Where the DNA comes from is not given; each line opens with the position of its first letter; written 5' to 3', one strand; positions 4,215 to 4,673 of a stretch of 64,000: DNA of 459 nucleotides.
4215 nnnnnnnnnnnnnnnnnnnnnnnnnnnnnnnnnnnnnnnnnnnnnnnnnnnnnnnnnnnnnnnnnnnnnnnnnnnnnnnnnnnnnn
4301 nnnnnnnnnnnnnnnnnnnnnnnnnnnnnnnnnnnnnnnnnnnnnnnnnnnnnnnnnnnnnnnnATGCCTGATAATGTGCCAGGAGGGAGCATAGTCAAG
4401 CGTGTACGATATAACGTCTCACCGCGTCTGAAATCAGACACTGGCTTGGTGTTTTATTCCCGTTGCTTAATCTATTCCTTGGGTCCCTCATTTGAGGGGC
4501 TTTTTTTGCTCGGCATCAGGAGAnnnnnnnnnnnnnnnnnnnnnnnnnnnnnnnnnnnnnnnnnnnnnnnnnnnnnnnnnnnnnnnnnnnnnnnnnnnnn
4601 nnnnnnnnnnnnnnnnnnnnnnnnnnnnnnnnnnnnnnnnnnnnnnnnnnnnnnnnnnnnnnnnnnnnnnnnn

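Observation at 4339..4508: Candidate short transcript between the ArgR-like gene and the island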

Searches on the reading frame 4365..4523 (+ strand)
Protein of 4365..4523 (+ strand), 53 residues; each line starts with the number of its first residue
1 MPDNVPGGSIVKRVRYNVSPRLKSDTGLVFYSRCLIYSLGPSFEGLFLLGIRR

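Call 37: search_protein_families(library=ncbifam, proteins=[window:4365-4523:+, window:4389-4523:+], max_evalue=0.01)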
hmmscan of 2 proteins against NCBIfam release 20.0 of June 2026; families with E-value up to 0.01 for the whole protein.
window:4365-4523:+ (53 aa): 1 family
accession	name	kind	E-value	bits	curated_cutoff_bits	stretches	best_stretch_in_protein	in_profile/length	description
NF007587.0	PRK10224.1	equivalog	1.7e-05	24.8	61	1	11-53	2-44/44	pyr operon leader peptide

window:4389-4523:+ (45 aa): 1 family
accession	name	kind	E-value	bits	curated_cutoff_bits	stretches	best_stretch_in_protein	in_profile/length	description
NF007587.0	PRK10224.1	equivalog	1e-05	25.5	61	1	3-45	2-44/44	pyr operon leader peptide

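Call 38: search_protein_families(library=pfam, proteins=[window:4365-4523:+, window:4389-4523:+], max_evalue=0.01)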
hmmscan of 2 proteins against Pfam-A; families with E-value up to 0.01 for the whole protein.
window:4365-4523:+ (53 aa): 1 family
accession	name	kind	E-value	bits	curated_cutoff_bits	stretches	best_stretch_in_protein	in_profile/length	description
PF08052.16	PyrBI_leader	-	6.5e-07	29.7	25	1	11-53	2-44/44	PyrBI operon leader peptide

window:4389-4523:+ (45 aa): 1 family
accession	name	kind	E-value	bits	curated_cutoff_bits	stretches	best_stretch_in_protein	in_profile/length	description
PF08052.16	PyrBI_leader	-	3.8e-07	30.4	25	1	3-45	2-44/44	PyrBI operon leader peptide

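Call 39: find_encoding_contigs(protein=window:4365-4523:+, flank=6000, max_places=10)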
Protein window:4365-4523:+ (53 aa): 31 contigs read that carry it; 10 places shown.
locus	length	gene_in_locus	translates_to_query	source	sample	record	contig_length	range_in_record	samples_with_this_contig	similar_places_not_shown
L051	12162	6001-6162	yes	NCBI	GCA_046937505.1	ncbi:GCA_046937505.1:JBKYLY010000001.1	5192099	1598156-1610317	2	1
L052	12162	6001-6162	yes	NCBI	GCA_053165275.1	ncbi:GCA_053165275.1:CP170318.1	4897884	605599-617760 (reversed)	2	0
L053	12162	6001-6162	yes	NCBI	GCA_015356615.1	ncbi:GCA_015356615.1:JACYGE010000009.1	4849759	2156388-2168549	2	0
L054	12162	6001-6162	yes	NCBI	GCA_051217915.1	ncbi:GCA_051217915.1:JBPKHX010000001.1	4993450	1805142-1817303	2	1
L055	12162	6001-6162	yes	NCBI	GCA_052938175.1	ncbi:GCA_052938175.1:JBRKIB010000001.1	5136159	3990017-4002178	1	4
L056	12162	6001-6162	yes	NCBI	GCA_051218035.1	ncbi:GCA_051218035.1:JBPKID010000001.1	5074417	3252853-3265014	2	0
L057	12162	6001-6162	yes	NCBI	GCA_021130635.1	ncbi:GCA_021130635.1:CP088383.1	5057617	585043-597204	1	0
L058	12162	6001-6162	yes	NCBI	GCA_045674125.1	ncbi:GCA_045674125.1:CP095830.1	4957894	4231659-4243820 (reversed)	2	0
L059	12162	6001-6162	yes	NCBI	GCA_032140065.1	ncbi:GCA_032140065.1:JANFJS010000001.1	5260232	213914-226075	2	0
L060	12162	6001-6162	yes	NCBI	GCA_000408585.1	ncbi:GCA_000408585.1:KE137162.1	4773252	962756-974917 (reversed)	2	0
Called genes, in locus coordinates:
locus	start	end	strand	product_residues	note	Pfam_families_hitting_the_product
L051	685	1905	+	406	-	PF02274:ADI, PF19420:DDAH_eukar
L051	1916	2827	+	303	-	PF00696:AA_kinase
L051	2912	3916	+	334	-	PF02729:OTCace_N, PF00185:OTCace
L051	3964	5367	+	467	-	PF03606:DcuC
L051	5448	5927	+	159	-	PF01316:Arg_repressor, PF02863:Arg_repressor_C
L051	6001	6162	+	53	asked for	PF08052:PyrBI_leader (weak)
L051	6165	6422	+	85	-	-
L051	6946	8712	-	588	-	PF08479:POTRA_2, PF17287:POTRA_3, PF03865:ShlB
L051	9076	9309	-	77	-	-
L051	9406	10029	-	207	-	-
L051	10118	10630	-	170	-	PF27752:UCP030791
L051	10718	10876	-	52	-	-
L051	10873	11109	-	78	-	PF05930:Phage_AlpA, PF12728:HTH_17 (weak)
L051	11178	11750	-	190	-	-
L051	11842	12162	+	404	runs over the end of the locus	PF01527:HTH_Tnp_1, PF13276:HTH_21, PF00665:rve, PF13683:rve_3, PF13333:rve_2 (weak)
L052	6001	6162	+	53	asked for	PF08052:PyrBI_leader (weak)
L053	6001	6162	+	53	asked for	PF08052:PyrBI_leader (weak)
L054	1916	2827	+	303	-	PF00696:AA_kinase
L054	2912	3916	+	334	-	PF02729:OTCace_N, PF00185:OTCace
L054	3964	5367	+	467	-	PF03606:DcuC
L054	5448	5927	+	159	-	PF01316:Arg_repressor, PF02863:Arg_repressor_C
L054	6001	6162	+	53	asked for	PF08052:PyrBI_leader (weak)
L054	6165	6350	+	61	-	-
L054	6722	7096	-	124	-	PF24172:CdiI_ImmP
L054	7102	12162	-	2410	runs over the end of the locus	PF05594:Fil_haemagg (faint), PF13332:Fil_haemagg_2, PF04829:PT-VENN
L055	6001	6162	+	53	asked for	PF08052:PyrBI_leader (weak)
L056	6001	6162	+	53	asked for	PF08052:PyrBI_leader (weak)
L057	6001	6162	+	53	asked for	PF08052:PyrBI_leader (weak)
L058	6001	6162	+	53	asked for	PF08052:PyrBI_leader (weak)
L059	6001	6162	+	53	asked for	PF08052:PyrBI_leader (weak)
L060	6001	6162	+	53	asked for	PF08052:PyrBI_leader (weak)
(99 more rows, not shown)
